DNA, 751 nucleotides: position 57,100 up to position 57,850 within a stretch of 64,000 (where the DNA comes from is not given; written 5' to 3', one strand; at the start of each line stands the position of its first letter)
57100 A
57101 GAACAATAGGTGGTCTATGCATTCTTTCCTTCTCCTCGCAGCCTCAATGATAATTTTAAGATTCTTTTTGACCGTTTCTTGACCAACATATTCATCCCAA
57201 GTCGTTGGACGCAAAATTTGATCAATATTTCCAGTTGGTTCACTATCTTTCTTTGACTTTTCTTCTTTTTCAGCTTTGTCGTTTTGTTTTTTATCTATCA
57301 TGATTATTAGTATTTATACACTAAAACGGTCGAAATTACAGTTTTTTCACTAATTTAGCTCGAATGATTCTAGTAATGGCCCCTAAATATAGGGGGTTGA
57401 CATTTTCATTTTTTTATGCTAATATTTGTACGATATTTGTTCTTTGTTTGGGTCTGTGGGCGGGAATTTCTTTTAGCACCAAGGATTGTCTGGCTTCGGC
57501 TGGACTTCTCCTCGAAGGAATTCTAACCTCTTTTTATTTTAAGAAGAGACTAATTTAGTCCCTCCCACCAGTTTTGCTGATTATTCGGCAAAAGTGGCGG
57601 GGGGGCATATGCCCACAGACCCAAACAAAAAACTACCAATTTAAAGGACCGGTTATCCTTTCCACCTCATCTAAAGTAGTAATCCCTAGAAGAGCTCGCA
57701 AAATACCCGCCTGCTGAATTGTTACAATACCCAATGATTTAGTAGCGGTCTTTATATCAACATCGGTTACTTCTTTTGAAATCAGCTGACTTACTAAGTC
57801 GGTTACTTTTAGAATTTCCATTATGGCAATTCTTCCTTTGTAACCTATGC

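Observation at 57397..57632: Second orphan consensus promoter driving a ~200-nt RNA closed by an 18-bp perfect terminal helix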

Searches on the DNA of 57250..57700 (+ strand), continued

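Call 57: search_with_rna_model(model_id=R1, sources=[L113, L114, L115, L116, L117, L118, L119, L007, L003, L004], max_evalue=1, filters=off, show_alignments=7)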
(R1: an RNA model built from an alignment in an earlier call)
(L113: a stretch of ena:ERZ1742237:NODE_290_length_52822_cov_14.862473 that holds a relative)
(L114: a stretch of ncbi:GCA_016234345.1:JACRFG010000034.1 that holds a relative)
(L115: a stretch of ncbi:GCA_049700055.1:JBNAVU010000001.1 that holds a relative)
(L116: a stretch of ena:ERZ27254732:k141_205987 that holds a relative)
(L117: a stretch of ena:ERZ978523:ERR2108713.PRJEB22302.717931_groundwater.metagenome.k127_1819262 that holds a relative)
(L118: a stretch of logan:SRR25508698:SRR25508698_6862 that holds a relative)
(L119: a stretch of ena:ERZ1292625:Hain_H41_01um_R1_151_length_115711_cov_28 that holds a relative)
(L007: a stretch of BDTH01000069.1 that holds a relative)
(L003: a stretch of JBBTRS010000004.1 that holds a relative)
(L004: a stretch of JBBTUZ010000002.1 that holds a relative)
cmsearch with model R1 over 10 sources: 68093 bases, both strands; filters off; matches with E-value up to 1: 27.
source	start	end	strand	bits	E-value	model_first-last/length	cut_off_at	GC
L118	4205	4363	-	119.2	4.3e-23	1-160/160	no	0.4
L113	4519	4665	-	103.6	8.3e-20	1-160/160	no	0.37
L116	4158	4355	-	103.5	8.5e-20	1-160/160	no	0.43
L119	4164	4307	-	91.4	3e-17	1-160/160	no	0.42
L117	4225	4362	-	82.9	1.9e-15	1-160/160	no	0.39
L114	4208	4373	-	76.1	5.1e-14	1-160/160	no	0.46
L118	4205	4363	+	29.4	0.00037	1-160/160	no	0.4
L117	4225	4362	+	29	0.00045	1-160/160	no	0.39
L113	4519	4665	+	28.3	0.00064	1-160/160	no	0.37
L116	4158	4355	+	27.7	0.00082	1-160/160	no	0.43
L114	4208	4373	+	25.6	0.0023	1-160/160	no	0.46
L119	4164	4307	+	25.2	0.0029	1-160/160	no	0.42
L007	3581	3821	-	24.8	0.0034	1-160/160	no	0.44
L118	6335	6460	+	19.7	0.041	1-160/160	no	0.29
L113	262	301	-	16.8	0.17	1-160/160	no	0.32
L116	2409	2446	-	16.7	0.17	1-160/160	no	0.47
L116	2411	2444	+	16.1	0.23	1-160/160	no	0.5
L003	5025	5233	+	16.1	0.23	1-160/160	no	0.42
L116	752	817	+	15.9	0.26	1-160/160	no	0.52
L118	6335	6460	-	15.8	0.27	1-160/160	no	0.29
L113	265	298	+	15.2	0.37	1-160/160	no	0.35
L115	4981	5089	-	15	0.39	1-160/160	no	0.38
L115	3364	3457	+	14.2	0.58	1-160/160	no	0.3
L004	134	286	+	13.9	0.68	1-160/160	no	0.36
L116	752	817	-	13.5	0.83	1-160/160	no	0.52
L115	4981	5089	+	13.3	0.92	1-160/160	no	0.38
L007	3661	3731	+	13.1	0.98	1-160/160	no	0.38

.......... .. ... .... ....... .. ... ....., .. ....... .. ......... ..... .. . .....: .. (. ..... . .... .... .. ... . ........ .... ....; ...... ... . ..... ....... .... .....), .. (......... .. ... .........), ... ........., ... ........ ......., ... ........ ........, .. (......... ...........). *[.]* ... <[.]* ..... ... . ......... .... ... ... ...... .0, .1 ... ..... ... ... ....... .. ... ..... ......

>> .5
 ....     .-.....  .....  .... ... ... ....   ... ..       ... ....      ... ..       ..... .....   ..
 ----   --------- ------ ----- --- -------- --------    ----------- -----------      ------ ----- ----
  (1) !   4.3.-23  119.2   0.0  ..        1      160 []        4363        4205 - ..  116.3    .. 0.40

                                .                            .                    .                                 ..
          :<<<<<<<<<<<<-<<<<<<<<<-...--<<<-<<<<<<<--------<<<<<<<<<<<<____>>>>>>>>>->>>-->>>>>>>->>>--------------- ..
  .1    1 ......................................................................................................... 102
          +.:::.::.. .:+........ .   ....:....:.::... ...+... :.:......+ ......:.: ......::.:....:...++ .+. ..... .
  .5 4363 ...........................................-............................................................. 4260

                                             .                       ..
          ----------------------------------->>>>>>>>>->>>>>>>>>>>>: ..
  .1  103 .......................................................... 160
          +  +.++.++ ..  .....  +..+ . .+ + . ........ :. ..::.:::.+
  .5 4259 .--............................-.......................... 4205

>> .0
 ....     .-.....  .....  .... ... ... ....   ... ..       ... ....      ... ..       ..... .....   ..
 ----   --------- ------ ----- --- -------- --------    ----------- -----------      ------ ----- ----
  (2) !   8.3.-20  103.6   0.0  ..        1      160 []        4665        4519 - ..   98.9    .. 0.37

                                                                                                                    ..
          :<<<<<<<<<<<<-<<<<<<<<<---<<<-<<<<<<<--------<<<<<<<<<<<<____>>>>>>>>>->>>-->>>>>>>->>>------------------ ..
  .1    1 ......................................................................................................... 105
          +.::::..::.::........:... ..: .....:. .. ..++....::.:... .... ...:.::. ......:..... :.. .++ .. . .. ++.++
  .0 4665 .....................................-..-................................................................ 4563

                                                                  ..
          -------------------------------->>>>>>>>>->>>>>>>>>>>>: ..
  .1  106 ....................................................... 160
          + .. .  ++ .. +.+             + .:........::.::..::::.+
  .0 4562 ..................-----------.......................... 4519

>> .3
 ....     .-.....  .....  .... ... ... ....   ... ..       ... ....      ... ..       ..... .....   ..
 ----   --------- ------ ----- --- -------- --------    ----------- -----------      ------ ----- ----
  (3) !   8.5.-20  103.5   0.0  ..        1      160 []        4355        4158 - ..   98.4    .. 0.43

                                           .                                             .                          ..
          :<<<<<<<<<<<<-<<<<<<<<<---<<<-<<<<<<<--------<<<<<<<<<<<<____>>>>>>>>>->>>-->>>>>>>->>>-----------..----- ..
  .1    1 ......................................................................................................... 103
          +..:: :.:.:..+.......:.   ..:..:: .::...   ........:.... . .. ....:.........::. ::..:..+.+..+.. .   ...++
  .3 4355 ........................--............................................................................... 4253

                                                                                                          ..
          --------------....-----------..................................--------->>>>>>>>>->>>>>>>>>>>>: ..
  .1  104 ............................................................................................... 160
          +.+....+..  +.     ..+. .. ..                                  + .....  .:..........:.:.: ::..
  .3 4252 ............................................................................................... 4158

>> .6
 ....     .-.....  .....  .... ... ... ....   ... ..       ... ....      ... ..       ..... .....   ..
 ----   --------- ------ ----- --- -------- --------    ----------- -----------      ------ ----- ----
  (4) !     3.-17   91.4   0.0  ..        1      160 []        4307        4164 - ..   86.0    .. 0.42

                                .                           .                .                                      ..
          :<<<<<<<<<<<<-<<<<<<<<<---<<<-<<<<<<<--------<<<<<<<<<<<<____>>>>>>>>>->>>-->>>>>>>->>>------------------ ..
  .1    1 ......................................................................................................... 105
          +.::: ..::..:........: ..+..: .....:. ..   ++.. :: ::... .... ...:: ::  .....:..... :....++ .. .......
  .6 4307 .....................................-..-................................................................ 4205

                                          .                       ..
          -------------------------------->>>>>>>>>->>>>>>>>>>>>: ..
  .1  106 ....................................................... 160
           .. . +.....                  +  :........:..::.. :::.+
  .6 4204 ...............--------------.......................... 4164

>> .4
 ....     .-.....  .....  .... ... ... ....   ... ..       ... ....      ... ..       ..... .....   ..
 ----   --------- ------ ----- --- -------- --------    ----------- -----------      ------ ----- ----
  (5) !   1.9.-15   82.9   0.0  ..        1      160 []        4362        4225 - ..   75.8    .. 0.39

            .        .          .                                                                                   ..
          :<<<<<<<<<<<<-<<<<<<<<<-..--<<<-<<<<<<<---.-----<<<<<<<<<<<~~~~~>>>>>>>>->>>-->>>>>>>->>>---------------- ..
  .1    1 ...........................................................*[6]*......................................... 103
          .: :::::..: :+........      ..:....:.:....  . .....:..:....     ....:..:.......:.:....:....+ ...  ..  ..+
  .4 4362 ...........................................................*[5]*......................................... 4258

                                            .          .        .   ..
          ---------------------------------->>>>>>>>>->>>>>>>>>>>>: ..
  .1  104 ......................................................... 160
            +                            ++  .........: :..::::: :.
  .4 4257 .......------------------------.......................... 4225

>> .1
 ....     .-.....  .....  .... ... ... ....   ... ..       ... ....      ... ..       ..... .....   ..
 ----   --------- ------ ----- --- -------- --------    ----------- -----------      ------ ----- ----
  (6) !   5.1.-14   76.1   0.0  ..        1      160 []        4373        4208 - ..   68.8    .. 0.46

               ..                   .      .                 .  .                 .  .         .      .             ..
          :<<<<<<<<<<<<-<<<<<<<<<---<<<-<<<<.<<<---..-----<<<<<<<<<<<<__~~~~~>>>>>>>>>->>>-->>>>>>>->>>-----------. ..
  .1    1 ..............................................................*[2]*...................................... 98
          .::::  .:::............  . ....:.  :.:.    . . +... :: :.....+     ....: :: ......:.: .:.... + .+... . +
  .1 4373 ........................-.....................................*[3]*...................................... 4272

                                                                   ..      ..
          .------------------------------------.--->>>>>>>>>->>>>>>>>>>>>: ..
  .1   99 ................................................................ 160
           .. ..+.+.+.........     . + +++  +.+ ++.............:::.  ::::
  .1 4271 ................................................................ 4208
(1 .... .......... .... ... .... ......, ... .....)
